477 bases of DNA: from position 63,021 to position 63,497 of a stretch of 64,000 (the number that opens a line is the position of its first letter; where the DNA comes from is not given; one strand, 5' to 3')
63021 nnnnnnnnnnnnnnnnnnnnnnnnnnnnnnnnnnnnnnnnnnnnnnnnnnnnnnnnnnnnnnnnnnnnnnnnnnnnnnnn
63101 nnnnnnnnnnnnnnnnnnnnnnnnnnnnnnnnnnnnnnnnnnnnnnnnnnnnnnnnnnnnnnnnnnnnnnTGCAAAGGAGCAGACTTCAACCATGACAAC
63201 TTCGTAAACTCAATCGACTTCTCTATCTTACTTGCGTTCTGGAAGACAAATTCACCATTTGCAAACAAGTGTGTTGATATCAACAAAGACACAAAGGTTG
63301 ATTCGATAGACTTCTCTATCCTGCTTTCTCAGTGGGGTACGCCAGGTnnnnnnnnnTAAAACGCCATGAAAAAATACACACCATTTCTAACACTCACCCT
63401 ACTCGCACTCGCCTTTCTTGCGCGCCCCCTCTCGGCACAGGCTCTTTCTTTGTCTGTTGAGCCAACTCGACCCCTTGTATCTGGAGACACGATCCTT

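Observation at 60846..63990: Adjacent dockerin-like and cohesin-like secreted proteins: a putative cohesin-dockerin surface assembly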

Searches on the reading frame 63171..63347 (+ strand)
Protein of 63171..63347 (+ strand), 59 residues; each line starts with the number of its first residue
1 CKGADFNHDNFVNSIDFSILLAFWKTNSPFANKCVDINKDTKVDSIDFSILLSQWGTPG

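Call 57: find_homologous_proteins(query=A3, max_evalue=0.001)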
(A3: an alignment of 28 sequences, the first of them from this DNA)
Query A3 (28 sequences) (59 aa, profile of the alignment): 418 proteins with E <= 0.001 among 3562 candidates; the best 120 are listed.
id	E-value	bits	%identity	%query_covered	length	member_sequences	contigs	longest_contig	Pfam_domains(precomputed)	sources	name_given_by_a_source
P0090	6.8e-30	120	75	95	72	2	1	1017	PF00404.25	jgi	jgi:hypothetical protein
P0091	6.0e-29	117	73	95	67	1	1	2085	PF00404.25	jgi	jgi:hypothetical protein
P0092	1.9e-28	116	76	93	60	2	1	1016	PF00404.25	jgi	-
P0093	2.0e-28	116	77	95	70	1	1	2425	PF00404.25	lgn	-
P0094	3.3e-28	115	71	95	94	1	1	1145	PF00404.25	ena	-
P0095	1.0e-27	113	69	100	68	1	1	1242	PF00404.25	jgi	jgi:hypothetical protein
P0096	1.0e-27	113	70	97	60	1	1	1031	PF00404.25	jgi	jgi:hypothetical protein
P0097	1.0e-27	113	75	98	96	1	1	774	PF00404.25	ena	-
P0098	1.7e-27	113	77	97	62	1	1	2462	PF00404.25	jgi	jgi:hypothetical protein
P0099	4.2e-27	111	65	93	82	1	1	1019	PF00404.25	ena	-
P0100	5.3e-27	111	66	95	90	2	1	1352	PF00404.25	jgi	jgi:hypothetical protein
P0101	5.0e-26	108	68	95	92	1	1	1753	PF00404.25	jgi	jgi:hypothetical protein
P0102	1.9e-25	106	60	88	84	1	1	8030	PF00404.25,PF00036.39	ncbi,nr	ncbi:MAG: dockerin type I repeat-containing protein, partial [Candidatus Pacebacteria bacterium]|nr:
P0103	2.0e-25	106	51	86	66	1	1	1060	PF00404.25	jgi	jgi:hypothetical protein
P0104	2.5e-25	106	70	92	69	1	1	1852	PF00404.25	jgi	jgi:hypothetical protein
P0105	3.4e-25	105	72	90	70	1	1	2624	PF00404.25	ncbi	ncbi:MAG: dockerin type I domain-containing protein, partial [Patescibacteria group bacterium]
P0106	8.7e-25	104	68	95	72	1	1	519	PF00404.25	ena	-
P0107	1.9e-24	103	58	90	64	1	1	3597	PF00404.25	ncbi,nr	ncbi:MAG TPA: dockerin type I domain-containing protein, partial [Candidatus Paceibacterota bacteriu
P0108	2.3e-24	103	66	90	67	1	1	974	PF00404.25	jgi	jgi:hypothetical protein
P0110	4.2e-24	102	46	88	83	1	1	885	PF00404.25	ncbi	-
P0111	6.2e-24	101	69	93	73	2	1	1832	PF00404.25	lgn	-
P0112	2.1e-23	100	51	86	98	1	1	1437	PF00404.25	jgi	jgi:hypothetical protein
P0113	2.6e-23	99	61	86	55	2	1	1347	PF00404.25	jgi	jgi:hypothetical protein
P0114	8.7e-23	98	47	93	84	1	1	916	PF00404.25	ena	-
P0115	1.0e-22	97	39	92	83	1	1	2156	PF00404.25,PF00036.39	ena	-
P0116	2.5e-21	93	48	92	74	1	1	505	PF00404.25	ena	-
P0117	2.9e-21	93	60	93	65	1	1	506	PF00404.25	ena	-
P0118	4.4e-21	92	50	88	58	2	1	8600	PF00404.25,PF13833.13,PF00036.39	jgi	jgi:hypothetical protein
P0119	7.1e-21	91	58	93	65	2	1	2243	PF00404.25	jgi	-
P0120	1.4e-20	91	56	93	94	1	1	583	PF00404.25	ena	-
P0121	2.5e-20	90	62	85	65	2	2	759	PF00404.25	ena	-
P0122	2.9e-20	89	50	88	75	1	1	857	PF00404.25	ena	-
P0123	3.2e-20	89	71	81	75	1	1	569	PF00404.25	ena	-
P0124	4.2e-20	89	45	93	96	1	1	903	PF00404.25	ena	-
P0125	4.7e-20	89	57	95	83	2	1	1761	PF00404.25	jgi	jgi:hypothetical protein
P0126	6.0e-20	88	49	93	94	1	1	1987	PF00404.25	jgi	-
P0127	6.9e-20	88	52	92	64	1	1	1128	PF00404.25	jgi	jgi:hypothetical protein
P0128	1.2e-19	88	62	93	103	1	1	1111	PF00404.25,PF13833.13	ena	-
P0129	1.3e-19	87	53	93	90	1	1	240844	PF00404.25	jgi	jgi:hypothetical protein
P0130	1.6e-19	87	55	93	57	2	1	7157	PF00404.25,PF13499.13,PF13833.13,PF13202.13,PF00036.39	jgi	-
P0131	1.8e-19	87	55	86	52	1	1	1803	PF00404.25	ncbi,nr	ncbi:hypothetical protein HY091_00005, partial [Candidatus Kaiserbacteria bacterium]|nr:hypothetical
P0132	1.8e-19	87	52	88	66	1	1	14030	PF00404.25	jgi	jgi:hypothetical protein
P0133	2.0e-19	87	39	92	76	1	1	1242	PF00404.25,PF13202.13,PF00036.39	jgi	jgi:hypothetical protein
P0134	2.1e-19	87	44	88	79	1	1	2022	PF00404.25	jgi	jgi:hypothetical protein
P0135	2.3e-19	87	50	88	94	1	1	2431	PF00404.25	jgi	jgi:hypothetical protein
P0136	2.4e-19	87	52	92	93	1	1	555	PF00404.25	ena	-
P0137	2.5e-19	86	49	93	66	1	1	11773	PF00404.25,PF13499.13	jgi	jgi:hypothetical protein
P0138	3.1e-19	86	51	93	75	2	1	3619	PF00404.25,PF13499.13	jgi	jgi:hypothetical protein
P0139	4.0e-19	86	49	93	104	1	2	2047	PF00404.25,PF00036.39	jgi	jgi:hypothetical protein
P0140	5.0e-19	86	53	93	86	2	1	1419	PF00404.25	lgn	-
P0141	5.1e-19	85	49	93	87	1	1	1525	PF00404.25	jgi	jgi:hypothetical protein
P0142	5.5e-19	85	53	97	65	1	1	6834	PF00404.25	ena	-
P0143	5.8e-19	85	48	88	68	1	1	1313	PF00404.25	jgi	jgi:hypothetical protein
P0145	6.4e-19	85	42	88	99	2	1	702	PF00404.25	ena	-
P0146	7.5e-19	85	42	88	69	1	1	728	PF00404.25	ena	-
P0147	7.6e-19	85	52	88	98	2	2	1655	PF00404.25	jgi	jgi:hypothetical protein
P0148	7.7e-19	85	54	88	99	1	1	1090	PF00404.25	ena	-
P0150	8.6e-19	85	48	88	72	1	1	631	PF00404.25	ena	-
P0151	9.1e-19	85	49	93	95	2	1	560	PF00404.25,PF00036.39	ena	-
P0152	9.2e-19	85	56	93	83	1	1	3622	PF00404.25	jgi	-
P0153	9.2e-19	85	48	88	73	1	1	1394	PF00404.25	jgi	jgi:hypothetical protein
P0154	1.1e-18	84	52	88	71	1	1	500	PF00404.25,PF00036.39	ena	-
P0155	1.1e-18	84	48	88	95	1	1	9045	PF00404.25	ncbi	-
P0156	1.2e-18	84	44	93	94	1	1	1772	PF00404.25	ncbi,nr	ncbi:hypothetical protein KAS31_05175, partial [Candidatus Parcubacteria bacterium]|nr:hypothetical 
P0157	1.3e-18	84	60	93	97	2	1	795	PF00404.25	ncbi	-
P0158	1.3e-18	84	45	93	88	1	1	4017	PF00404.25,PF00036.39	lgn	-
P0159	1.4e-18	84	52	88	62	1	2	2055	PF00404.25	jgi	jgi:hypothetical protein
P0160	1.4e-18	84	47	93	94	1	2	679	PF00404.25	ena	-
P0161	2.4e-18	83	54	88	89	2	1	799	PF00404.25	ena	-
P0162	2.7e-18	83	52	88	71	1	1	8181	PF00404.25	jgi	-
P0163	2.8e-18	83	52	92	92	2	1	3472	PF00404.25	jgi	-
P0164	2.8e-18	83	50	88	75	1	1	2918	PF00404.25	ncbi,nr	ncbi:MAG TPA: hypothetical protein DEO26_01140, partial [Candidatus Veblenbacteria bacterium]|nr:hyp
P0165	3.0e-18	83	49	93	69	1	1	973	PF00404.25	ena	-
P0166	3.2e-18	83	46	88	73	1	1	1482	PF00404.25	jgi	jgi:hypothetical protein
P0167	3.4e-18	83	54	88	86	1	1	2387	PF00404.25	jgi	jgi:hypothetical protein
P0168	3.5e-18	83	44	92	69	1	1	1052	PF00404.25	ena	-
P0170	3.7e-18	83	48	85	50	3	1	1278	PF00404.25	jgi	jgi:hypothetical protein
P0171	3.8e-18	83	48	92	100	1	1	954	PF00404.25,PF00036.39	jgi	jgi:hypothetical protein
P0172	4.6e-18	82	48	88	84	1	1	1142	PF00404.25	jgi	jgi:hypothetical protein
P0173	4.8e-18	82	56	93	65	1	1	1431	PF00404.25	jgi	jgi:hypothetical protein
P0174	5.3e-18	82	54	88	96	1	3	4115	PF00404.25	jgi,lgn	-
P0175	6.1e-18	82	44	88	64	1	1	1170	PF00404.25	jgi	jgi:hypothetical protein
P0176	6.9e-18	82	42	88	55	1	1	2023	PF00404.25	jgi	jgi:hypothetical protein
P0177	7.5e-18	82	58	93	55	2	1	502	PF00404.25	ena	-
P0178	7.7e-18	82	42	88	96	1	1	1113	PF00404.25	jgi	jgi:hypothetical protein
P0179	7.9e-18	82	48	85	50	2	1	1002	PF00404.25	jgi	jgi:hypothetical protein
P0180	9.3e-18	81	48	88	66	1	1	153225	PF00404.25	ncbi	ncbi:MAG: dockerin type I domain-containing protein, partial [Candidatus Paceibacterota bacterium]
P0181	1.0e-17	81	54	88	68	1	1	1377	PF00404.25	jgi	jgi:hypothetical protein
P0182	1.2e-17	81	42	93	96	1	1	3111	PF00404.25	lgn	-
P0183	1.2e-17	81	49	93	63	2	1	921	PF00404.25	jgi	jgi:hypothetical protein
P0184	1.5e-17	81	51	93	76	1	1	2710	PF00404.25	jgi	jgi:hypothetical protein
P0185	1.5e-17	81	53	93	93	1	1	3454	PF00404.25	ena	-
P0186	1.8e-17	81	51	93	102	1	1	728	PF00404.25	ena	-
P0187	1.9e-17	80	54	88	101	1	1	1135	PF00404.25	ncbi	-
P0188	2.0e-17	80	46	88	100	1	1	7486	PF00404.25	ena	-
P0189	2.2e-17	80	48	88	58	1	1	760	PF00404.25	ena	-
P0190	2.4e-17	80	48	93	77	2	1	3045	PF00404.25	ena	-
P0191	2.5e-17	80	49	93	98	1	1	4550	PF00404.25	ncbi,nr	ncbi:hypothetical protein K8R32_05300, partial [bacterium]|nr:hypothetical protein [bacterium]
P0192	2.7e-17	80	42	88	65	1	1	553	PF00404.25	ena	-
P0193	2.7e-17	80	47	93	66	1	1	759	PF00404.25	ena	-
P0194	2.9e-17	80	44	92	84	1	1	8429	PF00404.25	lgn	-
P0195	4.5e-17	79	46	88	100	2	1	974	PF00404.25,PF13833.13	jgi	jgi:hypothetical protein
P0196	5.0e-17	79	50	93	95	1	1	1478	PF00404.25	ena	-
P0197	5.5e-17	79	44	88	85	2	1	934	PF00404.25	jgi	-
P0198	5.9e-17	79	49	93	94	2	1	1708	PF00404.25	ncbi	-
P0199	5.9e-17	79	52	88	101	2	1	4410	PF00404.25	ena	-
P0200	6.0e-17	79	44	85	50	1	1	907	PF00404.25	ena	-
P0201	6.3e-17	79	51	93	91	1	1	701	PF00404.25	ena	-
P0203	6.7e-17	79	44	92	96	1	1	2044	PF00404.25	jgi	jgi:hypothetical protein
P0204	7.4e-17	79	54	88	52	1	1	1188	PF00404.25,PF13833.13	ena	-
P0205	7.6e-17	79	54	88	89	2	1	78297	PF00404.25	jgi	-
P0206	8.3e-17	78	50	88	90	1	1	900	PF00404.25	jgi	jgi:hypothetical protein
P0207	9.8e-17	78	51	93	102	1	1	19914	PF00404.25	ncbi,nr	ncbi:MAG: hypothetical protein KJI71_03740, partial [Patescibacteria group bacterium]|nr:hypothetica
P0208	1.0e-16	78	48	92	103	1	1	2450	PF00404.25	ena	-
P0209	1.0e-16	78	49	93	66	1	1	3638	PF00404.25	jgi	-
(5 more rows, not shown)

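Call 58: search_solved_structures(query=A3, max_evalue=0.01, show_alignments=2)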
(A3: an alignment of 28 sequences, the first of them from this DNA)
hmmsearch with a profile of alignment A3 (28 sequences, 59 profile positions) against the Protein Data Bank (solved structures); distinct sequences matched with E-value up to 0.01: 19.
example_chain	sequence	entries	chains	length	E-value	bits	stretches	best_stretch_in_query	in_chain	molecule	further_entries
1daq_A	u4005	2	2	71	2.8e-11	46.2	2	3-51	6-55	ENDOGLUCANASE SS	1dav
2mte_A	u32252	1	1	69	2.8e-11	46.2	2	3-51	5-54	Cellulose 1,4-beta-cellobiosidase (reducing end) CelS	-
2y3n_B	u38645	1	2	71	4.6e-09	39.1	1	3-57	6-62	CELLULOSOMAL FAMILY-48 PROCESSIVE GLYCOSIDE HYDROLASE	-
4fl4_A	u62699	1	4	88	9.3e-08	34.9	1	2-51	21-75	Glycoside hydrolase family 9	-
2yik_A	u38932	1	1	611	4.8e-07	32.7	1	2-51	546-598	ENDOGLUCANASE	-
2vn6_B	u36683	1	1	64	9.8e-07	31.7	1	2-52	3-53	ENDOGLUCANASE A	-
2vn5_B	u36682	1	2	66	1e-06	31.6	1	2-52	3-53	ENDOGLUCANASE A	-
4cj0_A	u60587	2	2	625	1.7e-06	30.9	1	3-51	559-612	ENDOGLUCANASE D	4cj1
1clc_A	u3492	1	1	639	1.7e-06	30.8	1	3-51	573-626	ENDOGLUCANASE CELD; EC: 3.2.1.4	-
5nrk_B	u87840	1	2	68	9.4e-06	28.5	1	2-23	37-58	DocCel5: Type I dockerin repeat domain from A. cellulolyticus family 5 endoglucanase WP_01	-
5nrm_B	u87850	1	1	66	1.3e-05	28.1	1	4-53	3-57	DocCel5: Type I dockerin repeat domain from A. cellulolyticus family 5 endoglucanase WP_01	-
6kg9_A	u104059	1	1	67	0.00074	22.4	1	4-48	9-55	And cellulose-binding endoglucanase family 9 CelL ortholog dockerin domain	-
3ul4_B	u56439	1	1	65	0.00089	22.2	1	3-47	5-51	Cellulosome enzyme, dockerin type I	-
6kgc_B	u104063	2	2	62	0.00092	22.1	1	4-47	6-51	And cellulose-binding endoglucanase family 9 CelL ortholog dockerin domain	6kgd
6kge_D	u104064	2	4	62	0.001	22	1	4-48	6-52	And cellulose-binding endoglucanase family 9 CelL ortholog dockerin domain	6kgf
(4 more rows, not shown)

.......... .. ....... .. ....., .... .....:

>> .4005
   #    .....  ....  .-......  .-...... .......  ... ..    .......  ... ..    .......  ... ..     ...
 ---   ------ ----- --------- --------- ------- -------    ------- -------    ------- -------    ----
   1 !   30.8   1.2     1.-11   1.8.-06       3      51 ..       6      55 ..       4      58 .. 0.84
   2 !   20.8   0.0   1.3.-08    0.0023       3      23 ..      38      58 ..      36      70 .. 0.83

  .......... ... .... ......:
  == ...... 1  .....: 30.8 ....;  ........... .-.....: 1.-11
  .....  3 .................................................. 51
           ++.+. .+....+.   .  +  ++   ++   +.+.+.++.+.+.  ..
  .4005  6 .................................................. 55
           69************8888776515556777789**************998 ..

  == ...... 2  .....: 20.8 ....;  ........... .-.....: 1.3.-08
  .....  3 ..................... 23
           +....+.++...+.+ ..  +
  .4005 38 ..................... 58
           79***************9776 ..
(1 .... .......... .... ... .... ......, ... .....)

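Call 79: find_encoding_contigs(protein=P0129, flank=6000, max_places=2)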
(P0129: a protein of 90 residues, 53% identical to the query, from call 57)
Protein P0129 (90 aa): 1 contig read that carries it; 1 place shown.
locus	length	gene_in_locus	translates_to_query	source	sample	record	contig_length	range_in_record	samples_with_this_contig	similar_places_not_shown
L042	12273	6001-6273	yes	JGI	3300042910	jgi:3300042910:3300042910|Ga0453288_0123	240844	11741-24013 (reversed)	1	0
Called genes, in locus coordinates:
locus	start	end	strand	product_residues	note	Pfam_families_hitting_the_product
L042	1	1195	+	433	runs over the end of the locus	PF00005:ABC_tran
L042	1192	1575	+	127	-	PF12704:MacB_PCD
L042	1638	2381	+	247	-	PF02687:FtsX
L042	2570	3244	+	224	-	-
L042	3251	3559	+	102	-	-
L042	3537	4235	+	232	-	-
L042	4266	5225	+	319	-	-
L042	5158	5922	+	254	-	-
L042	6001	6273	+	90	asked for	PF00404:Dockerin_1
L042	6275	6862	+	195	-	-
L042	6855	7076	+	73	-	-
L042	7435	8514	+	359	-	PF22694:CtpB_N-like, PF00595:PDZ, PF13180:PDZ_2, PF17820:PDZ_6, PF03572:Peptidase_S41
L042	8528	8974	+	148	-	PF01281:Ribosomal_L9_N, PF03948:Ribosomal_L9_C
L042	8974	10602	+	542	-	PF06418:CTP_synth_N, PF00117:GATase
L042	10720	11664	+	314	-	PF01266:DAO (weak), PF01494:FAD_binding_3 (faint), PF13450:NAD_binding_8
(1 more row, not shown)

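Call 80: find_encoding_contigs(protein=P0180, flank=6000, max_places=2)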
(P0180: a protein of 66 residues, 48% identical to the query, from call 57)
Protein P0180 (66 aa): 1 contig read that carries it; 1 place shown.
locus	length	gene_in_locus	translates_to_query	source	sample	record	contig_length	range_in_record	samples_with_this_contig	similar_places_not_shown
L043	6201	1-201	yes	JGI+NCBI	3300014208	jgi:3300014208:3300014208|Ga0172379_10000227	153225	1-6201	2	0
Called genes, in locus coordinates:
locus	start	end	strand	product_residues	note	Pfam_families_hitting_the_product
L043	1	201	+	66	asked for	PF00404:Dockerin_1 (weak)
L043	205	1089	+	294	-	-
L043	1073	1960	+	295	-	-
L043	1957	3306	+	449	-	PF00963:Cohesin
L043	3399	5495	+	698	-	PF02518:HATPase_c, PF00204:DNA_gyraseB, PF01751:Toprim, PF00986:DNA_gyraseB_C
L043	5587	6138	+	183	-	PF09827:CRISPR_Cas2 (faint), PF20803:PaaX_M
